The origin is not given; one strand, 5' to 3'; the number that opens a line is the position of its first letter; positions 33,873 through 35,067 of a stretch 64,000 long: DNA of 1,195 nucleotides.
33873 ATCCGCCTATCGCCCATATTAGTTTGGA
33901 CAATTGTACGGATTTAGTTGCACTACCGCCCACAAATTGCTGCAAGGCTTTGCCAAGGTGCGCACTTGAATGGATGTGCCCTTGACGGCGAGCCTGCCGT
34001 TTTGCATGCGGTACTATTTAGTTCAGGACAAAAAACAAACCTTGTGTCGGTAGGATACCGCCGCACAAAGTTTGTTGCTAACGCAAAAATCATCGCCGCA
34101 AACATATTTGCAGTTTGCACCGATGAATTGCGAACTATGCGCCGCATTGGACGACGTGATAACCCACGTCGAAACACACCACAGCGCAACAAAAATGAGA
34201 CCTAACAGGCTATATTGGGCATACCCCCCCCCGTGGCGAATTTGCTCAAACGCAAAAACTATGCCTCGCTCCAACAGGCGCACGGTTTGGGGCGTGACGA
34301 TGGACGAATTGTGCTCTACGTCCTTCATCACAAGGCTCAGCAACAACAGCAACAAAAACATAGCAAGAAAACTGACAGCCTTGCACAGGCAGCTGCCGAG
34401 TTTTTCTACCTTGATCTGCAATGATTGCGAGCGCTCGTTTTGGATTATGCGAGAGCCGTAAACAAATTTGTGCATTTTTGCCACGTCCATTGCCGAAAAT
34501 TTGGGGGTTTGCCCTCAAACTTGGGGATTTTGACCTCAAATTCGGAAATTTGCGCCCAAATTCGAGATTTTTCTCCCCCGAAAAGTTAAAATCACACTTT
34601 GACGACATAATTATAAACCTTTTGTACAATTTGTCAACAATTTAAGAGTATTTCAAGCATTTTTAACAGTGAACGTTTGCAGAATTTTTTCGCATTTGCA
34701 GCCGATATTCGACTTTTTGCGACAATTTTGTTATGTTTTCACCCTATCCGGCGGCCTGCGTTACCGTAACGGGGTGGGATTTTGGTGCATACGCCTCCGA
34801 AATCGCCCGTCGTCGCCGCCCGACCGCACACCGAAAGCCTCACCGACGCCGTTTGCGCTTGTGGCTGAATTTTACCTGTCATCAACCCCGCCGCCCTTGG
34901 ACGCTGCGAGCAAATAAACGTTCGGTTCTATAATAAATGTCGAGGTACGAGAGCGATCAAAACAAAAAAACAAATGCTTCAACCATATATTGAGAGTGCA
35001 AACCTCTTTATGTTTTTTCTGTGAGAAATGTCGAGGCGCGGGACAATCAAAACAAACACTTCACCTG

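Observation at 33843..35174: A 1.3-kb coding-poor island between the two operons, with a consensus promoter that transcribes four phased ~21-nt repeats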

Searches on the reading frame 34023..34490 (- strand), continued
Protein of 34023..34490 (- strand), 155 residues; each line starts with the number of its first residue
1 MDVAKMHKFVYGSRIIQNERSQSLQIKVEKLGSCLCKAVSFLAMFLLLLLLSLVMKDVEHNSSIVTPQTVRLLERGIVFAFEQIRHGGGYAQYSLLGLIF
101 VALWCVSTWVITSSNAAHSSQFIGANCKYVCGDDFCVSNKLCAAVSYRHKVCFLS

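Call 79: fold_search(model_id=the predicted structure, library=pdb)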
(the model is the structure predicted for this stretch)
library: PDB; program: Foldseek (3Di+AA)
matches with E <= 10: 5; with E <= 0.001: 0
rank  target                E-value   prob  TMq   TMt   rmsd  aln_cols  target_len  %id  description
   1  6b87_B                4.8e+00  0.07  0.27  0.34  18.6       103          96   22  Crystal structure of transmembrane protein TMHC2_E (released 2018-03-14)
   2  8ss2_E                4.8e+00  0.02  0.15  0.16  21.7       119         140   19  Structure of AMPA receptor GluA2 complex with auxiliary subunits TARP gamma-5 and cornichon-2 bound to competitive ant (released 2023-09-06)
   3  6b87_A                5.5e+00  0.07  0.29  0.37  19.2       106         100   22  Crystal structure of transmembrane protein TMHC2_E (released 2018-03-14)
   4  6ylx_r                7.3e+00  0.03  0.17  0.14  12.6        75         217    9  pre-60S State NE1 (TAP-Flag-Nop53) (released 2020-07-29)
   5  6yvd_C                9.0e+00  0.03  0.21  0.09  17.0       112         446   14  Head segment of the S.cerevisiae condensin holocomplex in presence of ATP (released 2020-07-22)

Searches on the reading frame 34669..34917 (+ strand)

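Call 12: search_protein_families(library=pfam, proteins=[window:34669-34917:+], max_evalue=0.01)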
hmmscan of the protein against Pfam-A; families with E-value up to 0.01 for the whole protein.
window:34669-34917:+ (82 aa): 1 family
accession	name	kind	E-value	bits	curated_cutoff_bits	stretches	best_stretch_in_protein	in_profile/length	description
PF15685.10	GGN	-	0.0091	15.5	27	1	27-80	39-92/668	Gametogenetin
